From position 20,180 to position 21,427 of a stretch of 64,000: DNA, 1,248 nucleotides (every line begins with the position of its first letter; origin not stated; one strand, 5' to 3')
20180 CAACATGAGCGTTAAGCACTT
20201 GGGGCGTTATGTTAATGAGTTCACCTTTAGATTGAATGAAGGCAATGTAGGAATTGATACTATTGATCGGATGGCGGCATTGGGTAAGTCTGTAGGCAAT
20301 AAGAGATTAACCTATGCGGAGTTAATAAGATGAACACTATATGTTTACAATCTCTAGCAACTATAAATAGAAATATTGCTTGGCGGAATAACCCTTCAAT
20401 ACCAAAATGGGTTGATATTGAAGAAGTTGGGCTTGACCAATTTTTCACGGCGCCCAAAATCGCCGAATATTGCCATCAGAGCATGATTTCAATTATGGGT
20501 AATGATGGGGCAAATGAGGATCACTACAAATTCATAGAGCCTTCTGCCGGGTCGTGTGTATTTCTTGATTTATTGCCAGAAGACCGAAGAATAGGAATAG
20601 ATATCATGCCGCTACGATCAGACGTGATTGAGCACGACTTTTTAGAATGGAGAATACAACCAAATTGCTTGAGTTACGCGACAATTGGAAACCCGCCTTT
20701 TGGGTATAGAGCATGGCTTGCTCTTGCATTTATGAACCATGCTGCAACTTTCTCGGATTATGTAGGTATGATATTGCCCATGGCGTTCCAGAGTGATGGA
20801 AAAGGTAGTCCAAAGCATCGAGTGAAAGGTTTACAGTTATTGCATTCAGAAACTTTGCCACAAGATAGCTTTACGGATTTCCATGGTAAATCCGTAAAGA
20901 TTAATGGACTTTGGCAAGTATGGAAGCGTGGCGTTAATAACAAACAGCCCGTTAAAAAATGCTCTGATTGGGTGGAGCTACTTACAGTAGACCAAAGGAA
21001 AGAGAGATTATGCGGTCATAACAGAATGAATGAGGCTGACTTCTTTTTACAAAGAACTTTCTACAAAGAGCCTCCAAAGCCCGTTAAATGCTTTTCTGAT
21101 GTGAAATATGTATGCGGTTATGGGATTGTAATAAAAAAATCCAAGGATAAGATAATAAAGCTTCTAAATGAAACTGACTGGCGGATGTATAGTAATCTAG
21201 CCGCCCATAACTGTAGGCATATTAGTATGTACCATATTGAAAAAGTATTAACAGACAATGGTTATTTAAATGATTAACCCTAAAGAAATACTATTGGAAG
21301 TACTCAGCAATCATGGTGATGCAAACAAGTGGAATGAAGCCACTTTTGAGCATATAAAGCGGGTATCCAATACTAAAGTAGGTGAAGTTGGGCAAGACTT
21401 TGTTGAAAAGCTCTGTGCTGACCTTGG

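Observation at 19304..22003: IS1595-family transporter IS carrying a restriction-modification operon, inserted in hrcA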

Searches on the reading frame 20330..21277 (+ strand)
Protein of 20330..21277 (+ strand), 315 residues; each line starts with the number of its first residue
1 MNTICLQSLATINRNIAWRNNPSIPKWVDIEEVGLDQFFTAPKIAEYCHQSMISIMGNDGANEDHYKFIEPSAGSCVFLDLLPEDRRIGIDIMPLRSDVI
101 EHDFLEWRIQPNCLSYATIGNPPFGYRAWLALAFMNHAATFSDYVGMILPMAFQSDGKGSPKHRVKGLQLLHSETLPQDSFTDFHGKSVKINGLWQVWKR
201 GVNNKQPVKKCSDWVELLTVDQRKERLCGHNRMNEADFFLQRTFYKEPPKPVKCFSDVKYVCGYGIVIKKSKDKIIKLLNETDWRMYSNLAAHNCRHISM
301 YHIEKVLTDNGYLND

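Call 4: search_protein_families(library=pfam, proteins=[window:20330-21277:+], max_evalue=0.1)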
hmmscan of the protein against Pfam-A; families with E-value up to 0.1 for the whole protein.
window:20330-21277:+ (315 aa): 0 families

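Call 7: search_protein_families(library=ncbifam, proteins=[window:20330-21277:+], max_evalue=1)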
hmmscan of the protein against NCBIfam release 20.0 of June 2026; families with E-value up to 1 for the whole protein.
window:20330-21277:+ (315 aa): 0 families

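Call 8: search_solved_structures(query=window:20330-21277:+, max_evalue=10, show_alignments=2)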
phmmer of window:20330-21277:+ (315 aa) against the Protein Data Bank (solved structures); distinct sequences matched with E-value up to 10: 1.
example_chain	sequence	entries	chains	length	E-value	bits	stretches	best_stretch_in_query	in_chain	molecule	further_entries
5dyj_A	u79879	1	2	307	1.1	11.4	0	145-212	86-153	Myosin heavy chain kinase A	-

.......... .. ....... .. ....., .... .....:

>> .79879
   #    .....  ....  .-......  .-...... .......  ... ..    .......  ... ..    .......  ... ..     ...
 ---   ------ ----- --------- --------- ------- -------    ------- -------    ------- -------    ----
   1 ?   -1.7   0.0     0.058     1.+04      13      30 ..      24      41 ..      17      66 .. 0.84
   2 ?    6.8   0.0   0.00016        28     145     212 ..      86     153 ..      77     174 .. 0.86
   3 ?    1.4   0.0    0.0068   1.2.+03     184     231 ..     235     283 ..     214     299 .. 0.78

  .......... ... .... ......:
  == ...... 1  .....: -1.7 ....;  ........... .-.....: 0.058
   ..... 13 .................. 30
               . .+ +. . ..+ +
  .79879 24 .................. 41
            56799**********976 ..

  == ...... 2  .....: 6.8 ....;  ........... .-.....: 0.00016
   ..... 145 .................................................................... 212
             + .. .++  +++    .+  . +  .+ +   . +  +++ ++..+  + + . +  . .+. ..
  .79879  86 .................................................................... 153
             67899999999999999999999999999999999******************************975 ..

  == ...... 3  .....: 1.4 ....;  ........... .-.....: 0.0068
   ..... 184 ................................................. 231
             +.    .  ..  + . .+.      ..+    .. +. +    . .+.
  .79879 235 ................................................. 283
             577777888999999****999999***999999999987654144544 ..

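Call 10: find_homologous_proteins(query=window:20330-21277:+, max_evalue=0.001)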
Query window:20330-21277:+ (315 aa): 2304 proteins with E <= 0.001 among 2665 candidates; the best 120 are listed.
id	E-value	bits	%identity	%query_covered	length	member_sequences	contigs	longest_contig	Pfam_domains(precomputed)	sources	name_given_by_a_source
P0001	1.4e-201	687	91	100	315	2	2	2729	-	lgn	-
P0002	7.9e-194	661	88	100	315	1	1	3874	-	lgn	-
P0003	2.1e-168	578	78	97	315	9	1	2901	-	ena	-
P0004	2.7e-160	551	75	98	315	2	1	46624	-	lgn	-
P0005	3.1e-160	551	74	97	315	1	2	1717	-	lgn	-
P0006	3.2e-159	547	73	98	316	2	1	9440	-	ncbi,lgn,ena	-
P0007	2.8e-155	534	73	97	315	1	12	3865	-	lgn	-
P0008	1.0e-154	533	71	97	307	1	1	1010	-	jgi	-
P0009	4.3e-153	527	71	98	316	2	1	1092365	-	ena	-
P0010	8.5e-153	526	70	98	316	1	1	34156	-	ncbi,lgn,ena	-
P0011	1.3e-152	526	69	100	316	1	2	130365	-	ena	-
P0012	1.5e-152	525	70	98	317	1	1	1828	-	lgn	-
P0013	3.6e-152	524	69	98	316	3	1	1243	-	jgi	-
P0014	4.7e-152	524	72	97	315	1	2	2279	-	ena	-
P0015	1.3e-151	522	71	96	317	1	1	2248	-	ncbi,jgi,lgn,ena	-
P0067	2.5e-136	472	63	100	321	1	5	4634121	-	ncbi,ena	-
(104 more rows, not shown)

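Call 11: find_encoding_contigs(protein=P0001, flank=5000, max_places=4)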
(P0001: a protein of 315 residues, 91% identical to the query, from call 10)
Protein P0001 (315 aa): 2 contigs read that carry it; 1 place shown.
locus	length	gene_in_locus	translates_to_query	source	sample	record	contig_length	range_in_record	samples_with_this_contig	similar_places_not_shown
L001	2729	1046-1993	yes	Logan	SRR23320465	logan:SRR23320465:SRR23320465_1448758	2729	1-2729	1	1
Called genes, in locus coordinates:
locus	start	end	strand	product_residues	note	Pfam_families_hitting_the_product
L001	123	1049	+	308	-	PF12762:DDE_Tnp_IS1595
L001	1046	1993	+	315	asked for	-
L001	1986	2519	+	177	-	-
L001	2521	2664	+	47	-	-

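Call 12: find_encoding_contigs(protein=P0004, flank=6000, max_places=3)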
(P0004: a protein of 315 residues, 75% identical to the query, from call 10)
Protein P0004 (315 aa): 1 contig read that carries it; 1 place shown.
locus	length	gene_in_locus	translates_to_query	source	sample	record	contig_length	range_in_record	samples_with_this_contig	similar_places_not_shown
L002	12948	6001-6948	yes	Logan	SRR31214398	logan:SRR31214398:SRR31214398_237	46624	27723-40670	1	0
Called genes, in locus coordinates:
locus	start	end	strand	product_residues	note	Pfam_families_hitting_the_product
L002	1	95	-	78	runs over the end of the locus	-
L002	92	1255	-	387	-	PF13356:Arm-DNA-bind_3, PF00589:Phage_integrase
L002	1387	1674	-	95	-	-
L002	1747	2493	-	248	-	-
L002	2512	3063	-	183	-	PF00440:TetR_N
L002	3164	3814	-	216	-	-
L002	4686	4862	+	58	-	-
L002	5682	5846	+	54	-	-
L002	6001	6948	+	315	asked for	-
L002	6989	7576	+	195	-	-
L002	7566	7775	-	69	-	-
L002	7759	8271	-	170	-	-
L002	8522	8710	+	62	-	-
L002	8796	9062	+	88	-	-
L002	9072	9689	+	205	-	-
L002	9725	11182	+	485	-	PF03237:Terminase_6N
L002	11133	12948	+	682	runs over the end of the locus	-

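Call 13: find_encoding_contigs(protein=P0067, flank=6000, max_places=6)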
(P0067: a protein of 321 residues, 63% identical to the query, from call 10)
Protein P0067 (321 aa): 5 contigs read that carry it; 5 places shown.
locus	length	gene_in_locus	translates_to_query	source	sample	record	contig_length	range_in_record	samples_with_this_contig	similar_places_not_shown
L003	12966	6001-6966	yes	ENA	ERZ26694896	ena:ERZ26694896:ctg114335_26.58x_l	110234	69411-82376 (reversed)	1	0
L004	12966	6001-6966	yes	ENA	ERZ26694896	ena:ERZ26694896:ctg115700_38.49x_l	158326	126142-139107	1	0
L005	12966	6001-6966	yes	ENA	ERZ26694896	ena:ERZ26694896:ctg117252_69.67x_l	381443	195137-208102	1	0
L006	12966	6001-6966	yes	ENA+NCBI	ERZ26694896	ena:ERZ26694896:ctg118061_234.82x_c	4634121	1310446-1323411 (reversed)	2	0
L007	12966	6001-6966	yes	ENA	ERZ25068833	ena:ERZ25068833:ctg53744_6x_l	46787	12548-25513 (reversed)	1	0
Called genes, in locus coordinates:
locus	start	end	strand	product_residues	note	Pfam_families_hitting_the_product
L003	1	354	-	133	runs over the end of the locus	PF00856:SET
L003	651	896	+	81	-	PF01402:RHH_1 (weak)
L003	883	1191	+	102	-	PF02452:PemK_toxin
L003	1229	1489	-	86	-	-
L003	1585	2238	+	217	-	-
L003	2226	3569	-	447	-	PF02661:Fic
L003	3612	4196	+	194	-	-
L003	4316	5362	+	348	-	PF00296:Bac_luciferase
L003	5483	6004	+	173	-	PF12762:DDE_Tnp_IS1595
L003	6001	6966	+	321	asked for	-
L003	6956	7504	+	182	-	-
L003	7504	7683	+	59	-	-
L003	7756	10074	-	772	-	PF01315:Ald_Xan_dh_C, PF02738:MoCoBD_1, PF20256:MoCoBD_2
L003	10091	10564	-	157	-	PF00111:Fer2 (weak), PF01799:Fer2_2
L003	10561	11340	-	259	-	PF00941:FAD_binding_5, PF03450:CO_deh_flav_C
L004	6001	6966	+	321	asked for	-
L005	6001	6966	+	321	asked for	-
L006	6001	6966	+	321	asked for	-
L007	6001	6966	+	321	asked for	-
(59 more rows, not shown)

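Call 21: search_solved_structures(query=A1, max_evalue=10, show_alignments=3)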
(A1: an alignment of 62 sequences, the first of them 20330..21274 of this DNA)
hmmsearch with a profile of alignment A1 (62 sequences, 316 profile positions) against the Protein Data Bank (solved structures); distinct sequences matched with E-value up to 10: 2.
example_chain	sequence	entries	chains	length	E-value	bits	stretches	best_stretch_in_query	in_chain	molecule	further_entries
5awo_A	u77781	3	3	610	0.49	12.7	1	100-156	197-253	Isomaltodextranase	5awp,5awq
8zo9_4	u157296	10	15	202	1.5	11.1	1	76-140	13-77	VCPI-4/7 | VCPI-4 | VCPI-7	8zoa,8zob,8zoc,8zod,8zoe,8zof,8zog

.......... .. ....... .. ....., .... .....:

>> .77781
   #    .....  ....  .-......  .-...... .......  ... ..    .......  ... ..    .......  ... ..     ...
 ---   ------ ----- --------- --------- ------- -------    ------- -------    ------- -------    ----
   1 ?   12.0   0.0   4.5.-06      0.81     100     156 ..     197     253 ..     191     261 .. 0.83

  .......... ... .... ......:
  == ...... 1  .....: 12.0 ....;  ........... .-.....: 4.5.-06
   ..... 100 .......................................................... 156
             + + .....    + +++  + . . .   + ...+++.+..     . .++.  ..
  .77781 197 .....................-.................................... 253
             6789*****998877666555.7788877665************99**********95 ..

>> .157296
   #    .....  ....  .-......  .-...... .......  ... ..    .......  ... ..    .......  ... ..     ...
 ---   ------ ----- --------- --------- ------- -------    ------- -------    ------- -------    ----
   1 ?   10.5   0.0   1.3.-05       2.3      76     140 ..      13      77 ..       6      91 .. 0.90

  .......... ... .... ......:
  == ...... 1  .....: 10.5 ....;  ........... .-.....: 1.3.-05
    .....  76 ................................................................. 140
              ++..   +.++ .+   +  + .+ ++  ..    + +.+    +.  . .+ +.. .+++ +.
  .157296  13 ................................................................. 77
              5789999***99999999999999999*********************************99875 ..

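Call 31: predict_structure(alignment_id=A1)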
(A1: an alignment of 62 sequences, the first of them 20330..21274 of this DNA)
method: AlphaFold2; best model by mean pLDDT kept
length: 315 residues; sequences in the alignment: 62
mean_pLDDT: 91.0   pTM: 0.83
mean pLDDT of the five models: 91.0, 90.8, 90.3, 88.2, 78.3
residues with pLDDT >= 90: 215; 70-90: 92; 50-70: 8; < 50: 0
segments of 3 or more residues with pLDDT < 50: none
pLDDT, mean of each block of 10 residues (from residue 1): 80 91 90 85 97 98 97 94 96 93 93 95 78 96 96 83 94 92 90 93 85 95 86 94 89 92 95 96 86 78 93 92
secondary structure, 60 per line:
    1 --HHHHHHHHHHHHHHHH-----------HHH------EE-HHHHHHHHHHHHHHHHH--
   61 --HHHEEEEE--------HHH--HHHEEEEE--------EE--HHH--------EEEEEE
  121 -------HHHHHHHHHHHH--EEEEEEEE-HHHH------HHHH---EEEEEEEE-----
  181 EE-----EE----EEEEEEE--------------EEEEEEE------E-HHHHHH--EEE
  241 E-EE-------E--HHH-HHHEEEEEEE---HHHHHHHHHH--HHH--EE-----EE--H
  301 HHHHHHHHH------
elements in order: H3-18 H42-58 E66-70 E87-91 E115-120 H128-139 E142-149 H151-154 H161-164 E168-175 E194-200 E215-221 H230-235 E238-241 E262-268 H272-281 H300-309

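Call 35: fold_search(model_id=the predicted structure, library=pdb)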
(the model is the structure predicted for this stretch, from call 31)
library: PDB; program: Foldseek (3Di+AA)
matches with E <= 10: 815; with E <= 0.001: 32
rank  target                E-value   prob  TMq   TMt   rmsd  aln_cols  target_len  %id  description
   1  3tqs_A                1.7e-05  1.00  0.37  0.46   7.6       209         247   12  Structure of the dimethyladenosine transferase (ksgA) from Coxiella burnetii (released 2011-09-28)
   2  3fte_A                5.0e-05  1.00  0.34  0.44   6.3       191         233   16  Crystal structure of A. aeolicus KsgA in complex with RNA (released 2009-03-24)
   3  8bgz_A                6.8e-05  1.00  0.30  0.30  10.3       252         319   10  O-Methyltransferase Plu4890 (mutant H229N) in complex with SAH and AQ-256 (released 2023-03-08)
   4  1wy7_D                1.1e-04  1.00  0.38  0.56  10.8       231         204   18  crystal structure of a putative RNA methyltransferase PH1948 from Pyrococcus horikoshii (released 2005-12-13)
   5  8big_A                1.4e-04  1.00  0.30  0.30   6.5       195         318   13  O-Methyltransferase Plu4895 in complex with SAH (released 2023-03-08)
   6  8bii_A                1.5e-04  1.00  0.31  0.31   6.0       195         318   13  O-Methyltransferase Plu4895 (mutant H229N) in complex with SAH (released 2023-03-08)
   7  8bid_A                1.5e-04  1.00  0.30  0.29  10.1       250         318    9  O-Methyltransferase Plu4890 (mutant H229N) in complex with SAH and AQ-270a (released 2023-03-08)
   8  3ofk_B                2.1e-04  1.00  0.34  0.51   9.1       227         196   11  Crystal structure of N-methyltransferase NodS from Bradyrhizobium japonicum WM9 in complex with S-adenosyl-l-homocyste (released 2010-10-27)
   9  8bij_A                2.5e-04  1.00  0.30  0.29   6.4       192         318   10  O-Methyltransferase Plu4894 (mutant I88M, W91L, C97Y, S142L, G146V, Y258M, L270F, S309Y) in complex with SAH (released 2023-03-08)
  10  8bgt_A                2.5e-04  1.00  0.30  0.30   6.6       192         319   10  O-Methyltransferase Plu4890 in complex with SAM (released 2023-03-08)
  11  2zfu_B                3.0e-04  1.00  0.32  0.46   5.9       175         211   11  Structure of the methyltransferase-like domain of nucleomethylin (released 2008-12-02)
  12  1wy7_C                3.0e-04  1.00  0.39  0.58  10.9       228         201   18  crystal structure of a putative RNA methyltransferase PH1948 from Pyrococcus horikoshii (released 2005-12-13)
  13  5t6b_D                3.2e-04  1.00  0.33  0.27   6.3       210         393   12  X-ray structure of the KijD1 C3-methyltransfeerase, converted to monomeric form (released 2016-09-14)
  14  3ofj                  3.7e-04  1.00  0.33  0.53   6.0       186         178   10  Crystal structure of N-methyltransferase NodS from Bradyrhizobium japonicum WM9 (released 2010-10-27)
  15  1wy7_B                3.9e-04  1.00  0.38  0.57  10.4       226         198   17  crystal structure of a putative RNA methyltransferase PH1948 from Pyrococcus horikoshii (released 2005-12-13)
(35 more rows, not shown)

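Call 38: find_related_loci(query=A1, collection=genome_contigs, flank=4000)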
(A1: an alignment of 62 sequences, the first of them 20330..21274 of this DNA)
Query A1 (315 aa) in genome_contigs; peptide patterns used: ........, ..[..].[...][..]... (x = any residue, [..] = any of these).
205 stretches matched a pattern; 132 encode a relative of the query (tblastn E <= 1e-3); the best 80 are kept; 80 distinct loci.
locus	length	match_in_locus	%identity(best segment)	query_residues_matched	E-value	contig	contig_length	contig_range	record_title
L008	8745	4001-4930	73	6-315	4e-161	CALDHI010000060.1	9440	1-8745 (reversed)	MAG: uncultured Alphaproteobacteria bacterium isolate B3_Bin_Bin_116_2 genome assembly, contig: c_000002712777, whole ge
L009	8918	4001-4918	66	9-314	1e-144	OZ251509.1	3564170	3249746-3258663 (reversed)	MAG: Alphaproteobacteria bacterium isolate c58df884-ff44-4a62-8948-53011581409f genome assembly, chromosome: 1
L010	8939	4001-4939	64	3-315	3e-143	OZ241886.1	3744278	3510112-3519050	MAG: Candidatus Aldehydirespiratoraceae bacterium isolate 67cb103c-45cd-4466-8c42-f27af5c96c61 genome assembly, chromoso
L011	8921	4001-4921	65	8-314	6e-143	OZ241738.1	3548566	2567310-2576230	MAG: Alphaproteobacteria bacterium isolate d8927372-aabd-44cb-9c9e-7bd42c52962c genome assembly, chromosome: 1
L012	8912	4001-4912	66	10-314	2e-142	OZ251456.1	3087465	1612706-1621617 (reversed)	MAG: bacterium isolate 40c3c2bc-7189-494c-ad94-02bb7458a69d genome assembly, chromosome: 1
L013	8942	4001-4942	63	1-314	9e-142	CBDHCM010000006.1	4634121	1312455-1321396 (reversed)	MAG: Candidatus Aldehydirespirator sp. isolate 36171f10-6b1c-407a-8267-17b84cd7c53a genome assembly, contig: chromosome_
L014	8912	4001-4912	64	10-314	3e-138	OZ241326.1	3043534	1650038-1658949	MAG: bacterium isolate 4cf85a08-3ac9-4936-9f49-292be0ba675b genome assembly, chromosome: 1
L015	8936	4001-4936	61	4-315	1e-137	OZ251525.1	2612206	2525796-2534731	MAG: Tepidiformaceae bacterium isolate 9c01956a-b94f-4344-a16a-2f1c3786ae56 genome assembly, chromosome: 1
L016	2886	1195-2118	64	8-315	4e-143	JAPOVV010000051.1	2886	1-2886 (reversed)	MAG: Gammaproteobacteria bacterium isolate COS1_bin_8 NODE_5440_length_2886_cov_3.9947, whole genome shotgun sequence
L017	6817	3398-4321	65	8-315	5e-137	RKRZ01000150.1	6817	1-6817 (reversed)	MAG: Gammaproteobacteria bacterium isolate PNGco_C_binVS27 scaffold_2327, whole genome shotgun sequence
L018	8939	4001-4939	64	1-314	1e-136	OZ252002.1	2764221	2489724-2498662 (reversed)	MAG: Gammaproteobacteria bacterium isolate d484a861-56e0-41a6-afea-df8291d130ef genome assembly, chromosome: 1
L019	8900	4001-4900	64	14-314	1e-136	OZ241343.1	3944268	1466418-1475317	MAG: Candidatus Azotimanducaceae bacterium isolate 75a24efc-86fb-4457-ba1a-d67b369d5512 genome assembly, chromosome: 1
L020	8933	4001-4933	61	4-314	3e-136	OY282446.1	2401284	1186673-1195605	MAG: Tepidiformaceae bacterium genome assembly, chromosome: 1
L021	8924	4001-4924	65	7-314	5e-136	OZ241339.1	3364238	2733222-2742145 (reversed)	MAG: Pseudomonadales bacterium isolate cbcdbaa0-eece-4240-b2d8-20bde94b4aec genome assembly, chromosome: 1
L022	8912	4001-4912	62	10-314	3e-135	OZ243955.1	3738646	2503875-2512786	MAG: Aggregatilineales bacterium isolate 615d4995-bd2f-4452-af07-51a2ff7b996e genome assembly, chromosome: 1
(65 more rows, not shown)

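Call 52: search_protein_families(library=padloc, proteins=[window:20330-21274:+], max_evalue=1)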
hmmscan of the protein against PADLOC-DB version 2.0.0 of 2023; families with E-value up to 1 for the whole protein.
window:20330-21274:+ (315 aa): 7 families
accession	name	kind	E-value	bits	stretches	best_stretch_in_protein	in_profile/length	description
PDLC03280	MTase_II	-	2.1e-62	209.4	1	35-309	27-312/320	Type II methyltransferase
PDLC03255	MTase_II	-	3.5e-18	64.2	1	67-204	29-163/269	Type II methyltransferase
PDLC03274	MTase_II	-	5e-18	63.5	1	34-199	10-175/298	Type II methyltransferase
PDLC03256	MTase_II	-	6.7e-18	63.1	1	35-200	11-167/269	Type II methyltransferase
PDLC03248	MTase_II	-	0.0028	14.5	1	32-124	6-95/521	Type II methyltransferase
PDLC03267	MTase_II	-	0.0045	13.9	1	97-139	88-131/539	Type II methyltransferase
PDLC03311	MTase_II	-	0.011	12.4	1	31-98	12-77/464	Type II methyltransferase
